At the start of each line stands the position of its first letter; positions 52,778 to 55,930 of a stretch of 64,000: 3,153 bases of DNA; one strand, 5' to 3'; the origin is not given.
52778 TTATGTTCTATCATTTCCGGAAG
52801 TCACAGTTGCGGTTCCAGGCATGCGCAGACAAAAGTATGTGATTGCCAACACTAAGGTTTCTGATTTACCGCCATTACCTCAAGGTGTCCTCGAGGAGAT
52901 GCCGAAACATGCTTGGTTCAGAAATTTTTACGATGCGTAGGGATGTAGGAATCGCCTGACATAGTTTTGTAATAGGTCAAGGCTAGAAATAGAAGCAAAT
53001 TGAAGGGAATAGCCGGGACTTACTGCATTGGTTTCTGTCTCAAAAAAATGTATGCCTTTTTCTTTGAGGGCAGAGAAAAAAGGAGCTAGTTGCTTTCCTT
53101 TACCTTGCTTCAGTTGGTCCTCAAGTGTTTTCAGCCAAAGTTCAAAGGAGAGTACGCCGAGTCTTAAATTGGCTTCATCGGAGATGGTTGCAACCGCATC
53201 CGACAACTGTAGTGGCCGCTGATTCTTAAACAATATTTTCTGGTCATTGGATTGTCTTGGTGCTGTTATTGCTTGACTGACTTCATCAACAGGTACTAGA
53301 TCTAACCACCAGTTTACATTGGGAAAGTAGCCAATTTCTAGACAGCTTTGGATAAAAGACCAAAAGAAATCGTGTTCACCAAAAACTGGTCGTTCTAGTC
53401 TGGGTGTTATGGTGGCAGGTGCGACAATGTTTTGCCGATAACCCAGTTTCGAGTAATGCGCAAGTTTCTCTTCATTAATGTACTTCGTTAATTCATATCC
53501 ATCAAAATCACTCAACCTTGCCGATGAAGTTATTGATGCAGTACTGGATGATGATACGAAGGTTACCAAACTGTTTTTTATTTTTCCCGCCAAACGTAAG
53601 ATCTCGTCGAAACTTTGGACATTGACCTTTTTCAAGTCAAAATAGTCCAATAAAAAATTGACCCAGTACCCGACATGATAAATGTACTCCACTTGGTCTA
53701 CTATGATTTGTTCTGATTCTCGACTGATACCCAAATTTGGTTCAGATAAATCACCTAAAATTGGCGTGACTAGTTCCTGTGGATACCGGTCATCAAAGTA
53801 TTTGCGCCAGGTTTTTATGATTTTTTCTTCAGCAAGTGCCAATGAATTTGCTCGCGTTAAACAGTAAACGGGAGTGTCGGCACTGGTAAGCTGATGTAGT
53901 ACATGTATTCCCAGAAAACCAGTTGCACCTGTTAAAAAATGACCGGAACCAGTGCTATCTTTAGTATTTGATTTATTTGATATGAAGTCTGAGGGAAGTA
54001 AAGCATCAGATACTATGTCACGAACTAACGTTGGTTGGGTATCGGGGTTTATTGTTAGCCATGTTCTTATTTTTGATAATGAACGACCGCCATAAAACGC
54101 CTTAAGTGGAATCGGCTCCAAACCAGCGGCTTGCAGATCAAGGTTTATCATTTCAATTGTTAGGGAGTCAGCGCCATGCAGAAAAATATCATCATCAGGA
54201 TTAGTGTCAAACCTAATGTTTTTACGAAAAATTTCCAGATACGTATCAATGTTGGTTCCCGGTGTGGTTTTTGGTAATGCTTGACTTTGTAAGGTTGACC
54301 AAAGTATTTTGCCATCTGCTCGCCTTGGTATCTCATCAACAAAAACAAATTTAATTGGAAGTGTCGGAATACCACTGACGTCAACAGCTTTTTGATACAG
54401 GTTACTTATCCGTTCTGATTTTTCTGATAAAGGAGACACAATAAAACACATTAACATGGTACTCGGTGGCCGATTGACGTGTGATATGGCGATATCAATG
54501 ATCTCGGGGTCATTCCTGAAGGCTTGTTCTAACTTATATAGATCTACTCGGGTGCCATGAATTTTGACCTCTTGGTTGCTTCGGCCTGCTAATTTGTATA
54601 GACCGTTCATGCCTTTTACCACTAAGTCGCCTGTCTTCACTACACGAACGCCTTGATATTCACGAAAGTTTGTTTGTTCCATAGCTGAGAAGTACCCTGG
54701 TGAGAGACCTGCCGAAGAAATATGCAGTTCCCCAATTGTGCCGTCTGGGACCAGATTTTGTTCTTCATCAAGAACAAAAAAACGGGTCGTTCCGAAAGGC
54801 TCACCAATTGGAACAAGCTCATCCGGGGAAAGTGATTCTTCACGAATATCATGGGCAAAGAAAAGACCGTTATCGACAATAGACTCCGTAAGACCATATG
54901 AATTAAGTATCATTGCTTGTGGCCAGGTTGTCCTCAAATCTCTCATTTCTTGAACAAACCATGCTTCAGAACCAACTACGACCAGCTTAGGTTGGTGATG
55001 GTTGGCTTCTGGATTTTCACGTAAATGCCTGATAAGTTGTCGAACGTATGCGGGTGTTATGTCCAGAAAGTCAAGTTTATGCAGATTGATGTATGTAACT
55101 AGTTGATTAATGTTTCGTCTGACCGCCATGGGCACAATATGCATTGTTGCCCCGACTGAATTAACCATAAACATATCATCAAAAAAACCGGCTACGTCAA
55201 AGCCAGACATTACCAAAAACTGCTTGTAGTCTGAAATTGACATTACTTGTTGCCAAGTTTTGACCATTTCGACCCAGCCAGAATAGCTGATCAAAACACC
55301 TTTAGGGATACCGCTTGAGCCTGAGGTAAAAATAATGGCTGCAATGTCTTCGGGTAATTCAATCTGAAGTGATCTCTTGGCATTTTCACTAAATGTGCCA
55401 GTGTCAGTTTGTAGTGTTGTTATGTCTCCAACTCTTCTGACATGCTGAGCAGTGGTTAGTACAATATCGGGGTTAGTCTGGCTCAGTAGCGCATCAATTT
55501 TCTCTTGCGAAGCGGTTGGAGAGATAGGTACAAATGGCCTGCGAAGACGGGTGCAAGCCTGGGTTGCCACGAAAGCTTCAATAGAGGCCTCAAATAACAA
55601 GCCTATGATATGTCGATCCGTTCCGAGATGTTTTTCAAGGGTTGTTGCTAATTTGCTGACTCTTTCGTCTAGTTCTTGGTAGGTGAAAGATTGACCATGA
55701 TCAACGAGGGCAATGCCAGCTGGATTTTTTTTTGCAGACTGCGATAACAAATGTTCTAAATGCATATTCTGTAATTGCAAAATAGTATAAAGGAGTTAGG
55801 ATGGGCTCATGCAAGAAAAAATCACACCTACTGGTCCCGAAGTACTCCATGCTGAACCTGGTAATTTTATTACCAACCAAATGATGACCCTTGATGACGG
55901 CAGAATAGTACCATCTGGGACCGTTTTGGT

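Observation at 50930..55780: Low-GC three-gene island: C45/acyltransferase-like Ntn hydrolase, aldo/keto reductase, and an NRPS-like A-T-R reductase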

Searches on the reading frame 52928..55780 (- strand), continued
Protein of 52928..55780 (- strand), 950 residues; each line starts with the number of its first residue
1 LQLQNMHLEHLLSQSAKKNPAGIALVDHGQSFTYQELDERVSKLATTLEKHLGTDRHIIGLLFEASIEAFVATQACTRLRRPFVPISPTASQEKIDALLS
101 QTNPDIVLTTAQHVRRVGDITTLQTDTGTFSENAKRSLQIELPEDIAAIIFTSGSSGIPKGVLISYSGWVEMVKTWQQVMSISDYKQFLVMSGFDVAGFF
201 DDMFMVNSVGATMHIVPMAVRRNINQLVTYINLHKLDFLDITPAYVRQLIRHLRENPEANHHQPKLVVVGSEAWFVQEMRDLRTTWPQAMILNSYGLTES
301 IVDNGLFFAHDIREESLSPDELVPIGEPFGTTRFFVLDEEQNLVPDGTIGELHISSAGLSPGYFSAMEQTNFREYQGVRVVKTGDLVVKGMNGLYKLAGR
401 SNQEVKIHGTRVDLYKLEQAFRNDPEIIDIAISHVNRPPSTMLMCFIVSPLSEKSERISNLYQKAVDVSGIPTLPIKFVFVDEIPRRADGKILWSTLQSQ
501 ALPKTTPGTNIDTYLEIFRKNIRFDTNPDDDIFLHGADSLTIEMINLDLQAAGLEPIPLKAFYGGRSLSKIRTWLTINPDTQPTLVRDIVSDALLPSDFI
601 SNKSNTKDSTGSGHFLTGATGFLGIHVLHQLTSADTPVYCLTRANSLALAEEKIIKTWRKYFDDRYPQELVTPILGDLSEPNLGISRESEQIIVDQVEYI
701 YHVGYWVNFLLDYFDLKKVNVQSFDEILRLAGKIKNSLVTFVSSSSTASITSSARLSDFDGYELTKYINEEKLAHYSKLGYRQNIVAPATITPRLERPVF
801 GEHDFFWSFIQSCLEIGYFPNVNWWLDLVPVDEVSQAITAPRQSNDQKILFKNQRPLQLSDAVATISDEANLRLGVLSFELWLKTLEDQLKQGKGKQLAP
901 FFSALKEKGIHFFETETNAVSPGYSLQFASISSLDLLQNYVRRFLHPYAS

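Call 61: find_homologous_proteins(query=L063:6704-8191:-, max_evalue=1e-30)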
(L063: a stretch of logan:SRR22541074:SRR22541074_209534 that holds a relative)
Query L063:6704-8191:- (495 aa): 7999 proteins with E <= 1e-30 among 8000 candidates; the best 120 are listed.
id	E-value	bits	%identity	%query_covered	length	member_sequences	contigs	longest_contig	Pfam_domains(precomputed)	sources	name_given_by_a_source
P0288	0.0e+0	1060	100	100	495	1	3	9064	PF01926.30,PF11987.14,PF00009.34,PF03144.32,PF00071.29,PF22042.3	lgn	-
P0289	2.0e-219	747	70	100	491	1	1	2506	PF01926.30,PF11987.14,PF00025.28,PF02421.25,PF00009.34,PF03144.32,PF00071.29,PF22042.3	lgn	-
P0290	9.3e-219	745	69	100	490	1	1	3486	PF01926.30,PF11987.14,PF00025.28,PF02421.25,PF00009.34,PF00071.29,PF22042.3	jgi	jgi:translation initiation factor IF-2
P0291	1.3e-217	741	69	100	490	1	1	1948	PF01926.30,PF11987.14,PF00025.28,PF00350.30,PF00009.34,PF03144.32,PF00071.29,PF22042.3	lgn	-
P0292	1.6e-214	731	69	100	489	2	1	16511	PF01926.30,PF11987.14,PF00025.28,PF02421.25,PF00009.34,PF00071.29,PF22042.3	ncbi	-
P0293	1.6e-211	721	68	100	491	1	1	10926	PF01926.30,PF11987.14,PF00025.28,PF00350.30,PF02421.25,PF00009.34,PF03193.23,PF03144.32,PF00071.29,PF22042.3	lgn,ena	-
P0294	2.1e-211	721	68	100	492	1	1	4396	PF01926.30,PF11987.14,PF00025.28,PF00350.30,PF02421.25,PF00009.34,PF03144.32,PF00071.29,PF22042.3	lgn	-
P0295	1.3e-209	715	69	100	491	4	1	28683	PF01926.30,PF11987.14,PF00025.28,PF09439.17,PF02421.25,PF00009.34,PF00071.29,PF22042.3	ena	-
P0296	2.4e-209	714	66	100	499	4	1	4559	PF01926.30,PF11987.14,PF00025.28,PF09439.17,PF00009.34,PF03193.23,PF00071.29,PF22042.3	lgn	-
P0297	1.6e-208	711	67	99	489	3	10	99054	PF01926.30,PF11987.14,PF00025.28,PF02421.25,PF00009.34,PF00071.29,PF22042.3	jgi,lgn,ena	jgi:translation initiation factor IF-2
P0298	5.2e-208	709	67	100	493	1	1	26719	PF01926.30,PF11987.14,PF00025.28,PF09439.17,PF02421.25,PF00009.34,PF03193.23,PF03144.32,PF00071.29,PF22042.3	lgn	-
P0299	1.0e-207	708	67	100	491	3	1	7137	PF01926.30,PF11987.14,PF00025.28,PF09439.17,PF00350.30,PF02421.25,PF00009.34,PF00071.29,PF22042.3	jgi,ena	-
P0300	1.1e-207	708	67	100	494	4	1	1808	PF01926.30,PF11987.14,PF00025.28,PF09439.17,PF02421.25,PF00009.34,PF00071.29,PF22042.3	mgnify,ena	mgnify:CR=1 FL=1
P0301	1.7e-207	708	69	100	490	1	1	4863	PF01926.30,PF11987.14,PF00025.28,PF02421.25,PF00009.34,PF03144.32,PF00071.29,PF22042.3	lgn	-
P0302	9.1e-207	705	67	100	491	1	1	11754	PF01926.30,PF11987.14,PF00025.28,PF00350.30,PF02421.25,PF00009.34,PF03193.23,PF03144.32,PF00071.29,PF22042.3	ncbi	-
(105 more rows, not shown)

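Call 62: search_protein_families(library=pfam, proteins=[L063:6147-6662:-], max_evalue=10)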
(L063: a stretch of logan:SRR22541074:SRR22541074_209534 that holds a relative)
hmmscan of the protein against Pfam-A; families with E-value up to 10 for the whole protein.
L063:6147-6662:- (171 aa): 10 families
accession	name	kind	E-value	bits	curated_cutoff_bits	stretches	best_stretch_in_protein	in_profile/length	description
PF00583.31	Acetyltransf_1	-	5.9e-17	62.5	20.7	1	69-160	29-116/116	Acetyltransferase (GNAT) family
PF13508.13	Acetyltransf_7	-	1.9e-10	41.4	27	1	74-161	4-83/84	Acetyltransferase (GNAT) domain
PF13673.13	Acetyltransf_10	-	2.4e-08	34.5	23.6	1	60-162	16-109/128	Acetyltransferase (GNAT) domain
PF13420.13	Acetyltransf_4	-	4.3e-05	24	24.3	1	64-161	40-135/155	Acetyltransferase (GNAT) domain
PF13527.13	Acetyltransf_9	-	0.0037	17.7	25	1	102-160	71-124/127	Acetyltransferase (GNAT) domain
PF13302.13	Acetyltransf_3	-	0.02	16.1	25.4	1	61-161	44-138/138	Acetyltransferase (GNAT) domain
PF08445.16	FR47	-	0.024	15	22.1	1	102-162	20-79/86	FR47-like protein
PF14542.12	Acetyltransf_CG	-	0.036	14.7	30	1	108-145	29-66/80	GCN5-related N-acetyl-transferase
PF02799.21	NMT_C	-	0.057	13.5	27.9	1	15-153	30-161/198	Myristoyl-CoA:protein N-myristoyltransferase, C-terminal domain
PF13523.12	Acetyltransf_8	-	0.15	12.1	27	1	113-163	89-140/145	Acetyltransferase (GNAT) domain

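Call 100: search_protein_families(library=padloc, proteins=[window:52931-55765:-], max_evalue=0.001)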
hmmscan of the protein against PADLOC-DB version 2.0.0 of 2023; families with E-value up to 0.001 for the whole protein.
window:52931-55765:- (945 aa): 0 families

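Call 101: predict_structure(alignment_id=A2)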
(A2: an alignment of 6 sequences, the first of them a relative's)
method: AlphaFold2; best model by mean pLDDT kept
length: 945 residues; sequences in the alignment: 6
mean_pLDDT: 66.4   pTM: 0.45
mean pLDDT of the five models: 66.4, 64.5, 63.1, 54.3, 49.9
residues with pLDDT >= 90: 77; 70-90: 359; 50-70: 311; < 50: 198
segments of 3 or more residues with pLDDT < 50: 1-3, 19-25, 106-213, 266-269, 290-300, 309-318, 353-366, 482-485, 498-504, 533-535, 572-578, 702-705
pLDDT, mean of each block of 10 residues (from residue 1): 54 61 54 80 68 58 64 61 53 57 52 46 36 31 36 36 47 37 39 29 28 58 74 60 77 74 55 71 67 38 56 45 61 76 72 42 48 64 63 55 58 75 77 63 69 83 77 79 52 52 56 64 60 53 57 58 66 49 79 63 69 89 91 91 95 90 94 84 91 83 55 77 87 82 67 71 87 87 82 65 86 84 87 72 82 85 83 90 84 76 69 64 88 84 57
secondary structure, 60 per line:
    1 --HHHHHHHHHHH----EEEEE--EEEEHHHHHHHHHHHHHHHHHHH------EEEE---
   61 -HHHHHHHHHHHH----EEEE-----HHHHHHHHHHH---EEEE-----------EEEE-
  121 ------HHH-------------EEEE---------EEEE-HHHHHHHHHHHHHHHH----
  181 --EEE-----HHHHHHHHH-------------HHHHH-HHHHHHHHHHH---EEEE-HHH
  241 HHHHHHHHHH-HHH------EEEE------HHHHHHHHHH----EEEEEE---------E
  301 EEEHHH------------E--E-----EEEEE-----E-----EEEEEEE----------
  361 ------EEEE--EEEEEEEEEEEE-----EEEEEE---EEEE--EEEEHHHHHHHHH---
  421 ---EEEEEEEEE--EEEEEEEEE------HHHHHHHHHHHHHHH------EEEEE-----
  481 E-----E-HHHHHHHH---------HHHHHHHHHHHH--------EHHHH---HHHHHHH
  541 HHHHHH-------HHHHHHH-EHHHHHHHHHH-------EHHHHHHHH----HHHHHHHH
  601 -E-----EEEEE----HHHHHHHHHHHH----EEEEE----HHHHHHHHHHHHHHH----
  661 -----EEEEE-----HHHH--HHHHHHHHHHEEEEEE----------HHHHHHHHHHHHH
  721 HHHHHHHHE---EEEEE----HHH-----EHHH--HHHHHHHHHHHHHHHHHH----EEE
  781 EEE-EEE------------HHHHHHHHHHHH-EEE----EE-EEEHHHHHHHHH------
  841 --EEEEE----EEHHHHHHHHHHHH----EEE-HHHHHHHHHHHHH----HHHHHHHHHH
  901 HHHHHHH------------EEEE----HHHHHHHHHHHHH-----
elements in order (helices of 4 or more, strands of 3 or more residues): H3-13 E18-22 E25-28 H29-47 E54-57 H62-73 E78-81 H87-97 E101-104 E116-119 E143-146 E156-159 H161-176 E183-185 H191-199 H213-217 H219-229 E233-236 H238-250 E261-264 H271-280 E285-290 E300-303 E328-332 E344-350 E367-370 E373-384 E390-395 E399-402 E405-408 H409-417 E424-432 E435-443 H450-464 E471-475 H489-496 H506-517 H527-530 H534-546 H554-560 H563-572 H581-588 H593-600 E608-612 H617-628 E633-637 H642-656 E666-670 H676-679 H682-691 E692-697 H708-728 E733-737 H756-773 E778-783 E785-787 H800-811 E813-815 E823-825 H826-834 E843-847 H854-865 E870-872 H874-886 H891-907 E920-923 H928-940

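Call 103: fold_search(model_id=the predicted structure, library=pdb)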
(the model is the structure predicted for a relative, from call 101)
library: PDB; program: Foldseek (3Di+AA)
matches with E <= 10: 1955; with E <= 0.001: 1258
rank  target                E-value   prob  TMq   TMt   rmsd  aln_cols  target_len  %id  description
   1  9meh                  8.6e-30  1.00  0.30  0.17  19.1       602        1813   23  Crystal structure of the dimodular LgrA after protein ligation (released 2025-03-05)
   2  6mfx                  3.1e-29  1.00  0.29  0.24  19.3       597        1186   23  Crystal structure of a 4-domain construct of a mutant of LgrA in the substrate donation state (released 2019-11-20)
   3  6mfw                  3.1e-29  1.00  0.30  0.25  22.2       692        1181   21  Crystal structure of a 4-domain construct of LgrA in the substrate donation state (released 2019-11-20)
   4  9be3_A                5.1e-29  1.00  0.30  0.17  19.3       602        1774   23  The pre-condensation state of the dimodular NRPS protein LgrA (released 2024-11-20)
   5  9be4_A                1.0e-28  1.00  0.29  0.17  19.6       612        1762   22  The post-condensation state of the dimodular NRPS protein LgrA (released 2024-11-20)
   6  6mfy                  1.1e-28  1.00  0.30  0.20  26.6       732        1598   21  Crystal structure of a 5-domain construct of LgrA in the substrate donation state (released 2019-11-20)
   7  5es8_B                2.3e-28  1.00  0.32  0.38  12.4       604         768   23  Crystal structure of the initiation module of LgrA in the thiolation state (released 2016-01-20)
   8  9be3_B                2.3e-28  1.00  0.29  0.17  22.3       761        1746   20  The pre-condensation state of the dimodular NRPS protein LgrA (released 2024-11-20)
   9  2vsq                  2.4e-28  1.00  0.30  0.24  22.6       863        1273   19  Structure of surfactin A synthetase C (SrfA-C), a nonribosomal peptide synthetase termination module (released 2008-07-08)
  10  9up2_A                7.0e-28  1.00  0.31  0.20  20.0       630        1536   19  PvdL-E2-C3-A3-PCP3 in complex with MLP (NRPS cross-module) (released 2026-04-01)
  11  5ja2_A                7.8e-28  1.00  0.33  0.26  30.2       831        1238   19  EntF, a Terminal Nonribosomal Peptide Synthetase Module Bound to the non-Native MbtH-Like Protein PA2412 (released 2016-09-14)
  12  4zxh                  9.2e-28  1.00  0.29  0.22  23.4       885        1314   19  Crystal Structure of holo-AB3403 a four domain nonribosomal peptide synthetase from Acinetobacter Baumanii (released 2015-12-30)
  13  6mg0_B                1.5e-27  1.00  0.32  0.20  21.8       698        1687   22  Crystal structure of a 5-domain construct of LgrA in the thiolation state (released 2019-11-20)
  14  9be4_B                1.7e-27  1.00  0.30  0.18  20.6       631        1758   22  The post-condensation state of the dimodular NRPS protein LgrA (released 2024-11-20)
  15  6mg0_A                2.4e-27  1.00  0.32  0.20  15.9       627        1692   23  Crystal structure of a 5-domain construct of LgrA in the thiolation state (released 2019-11-20)
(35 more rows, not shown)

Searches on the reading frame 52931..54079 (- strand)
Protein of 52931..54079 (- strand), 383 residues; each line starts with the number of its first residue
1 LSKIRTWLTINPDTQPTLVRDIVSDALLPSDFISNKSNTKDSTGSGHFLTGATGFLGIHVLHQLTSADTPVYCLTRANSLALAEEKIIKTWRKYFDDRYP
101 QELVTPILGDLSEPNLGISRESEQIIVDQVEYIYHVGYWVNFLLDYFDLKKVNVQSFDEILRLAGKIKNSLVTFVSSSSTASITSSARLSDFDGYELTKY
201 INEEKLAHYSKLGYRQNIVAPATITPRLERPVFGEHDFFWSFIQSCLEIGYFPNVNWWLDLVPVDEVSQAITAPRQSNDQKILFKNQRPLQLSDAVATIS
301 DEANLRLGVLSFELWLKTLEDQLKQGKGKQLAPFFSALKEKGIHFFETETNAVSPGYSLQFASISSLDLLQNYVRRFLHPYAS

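Call 58: search_solved_structures(query=window:52931-54079:-, max_evalue=0.00001, show_alignments=1)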
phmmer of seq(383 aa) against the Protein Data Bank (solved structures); distinct sequences matched with E-value up to 0.00001: 11.
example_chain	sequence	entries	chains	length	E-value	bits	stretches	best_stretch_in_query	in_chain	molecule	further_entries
4u7w_A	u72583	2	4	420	5.2e-27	98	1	24-273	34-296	MxaA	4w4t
8v1x_A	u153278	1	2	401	2.2e-22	82.8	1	47-316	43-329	Type I polyketide synthase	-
6nki_A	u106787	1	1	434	2.4e-13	53.1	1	42-305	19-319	NRPS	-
6vtj_A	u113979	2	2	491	2.1e-09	40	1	47-196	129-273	Non-ribosomal peptide synthetase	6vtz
4f6c_A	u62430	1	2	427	1e-08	37.8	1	47-181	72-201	AusA reductase domain protein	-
4f6l_B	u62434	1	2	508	1.4e-08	37.3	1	47-181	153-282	AusA reductase domain protein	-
4dqv_A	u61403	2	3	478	3.7e-08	36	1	20-193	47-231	PROBABLE PEPTIDE SYNTHETASE NRP (PEPTIDE SYNTHASE) | Peptide synthetase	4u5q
5msc_A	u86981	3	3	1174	1.5e-07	33.9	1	48-189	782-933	Carboxylic acid reductase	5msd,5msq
5mso_A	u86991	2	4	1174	1.4e-06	30.8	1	48-190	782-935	Carboxylic acid reductase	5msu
9x2c_A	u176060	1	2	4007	6.4e-06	28.6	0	40-273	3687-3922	PKS-NRPS hybrid synthetase psoA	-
9x29_A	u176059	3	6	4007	8.9e-06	28.1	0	39-273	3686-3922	PKS-NRPS hybrid synthetase psoA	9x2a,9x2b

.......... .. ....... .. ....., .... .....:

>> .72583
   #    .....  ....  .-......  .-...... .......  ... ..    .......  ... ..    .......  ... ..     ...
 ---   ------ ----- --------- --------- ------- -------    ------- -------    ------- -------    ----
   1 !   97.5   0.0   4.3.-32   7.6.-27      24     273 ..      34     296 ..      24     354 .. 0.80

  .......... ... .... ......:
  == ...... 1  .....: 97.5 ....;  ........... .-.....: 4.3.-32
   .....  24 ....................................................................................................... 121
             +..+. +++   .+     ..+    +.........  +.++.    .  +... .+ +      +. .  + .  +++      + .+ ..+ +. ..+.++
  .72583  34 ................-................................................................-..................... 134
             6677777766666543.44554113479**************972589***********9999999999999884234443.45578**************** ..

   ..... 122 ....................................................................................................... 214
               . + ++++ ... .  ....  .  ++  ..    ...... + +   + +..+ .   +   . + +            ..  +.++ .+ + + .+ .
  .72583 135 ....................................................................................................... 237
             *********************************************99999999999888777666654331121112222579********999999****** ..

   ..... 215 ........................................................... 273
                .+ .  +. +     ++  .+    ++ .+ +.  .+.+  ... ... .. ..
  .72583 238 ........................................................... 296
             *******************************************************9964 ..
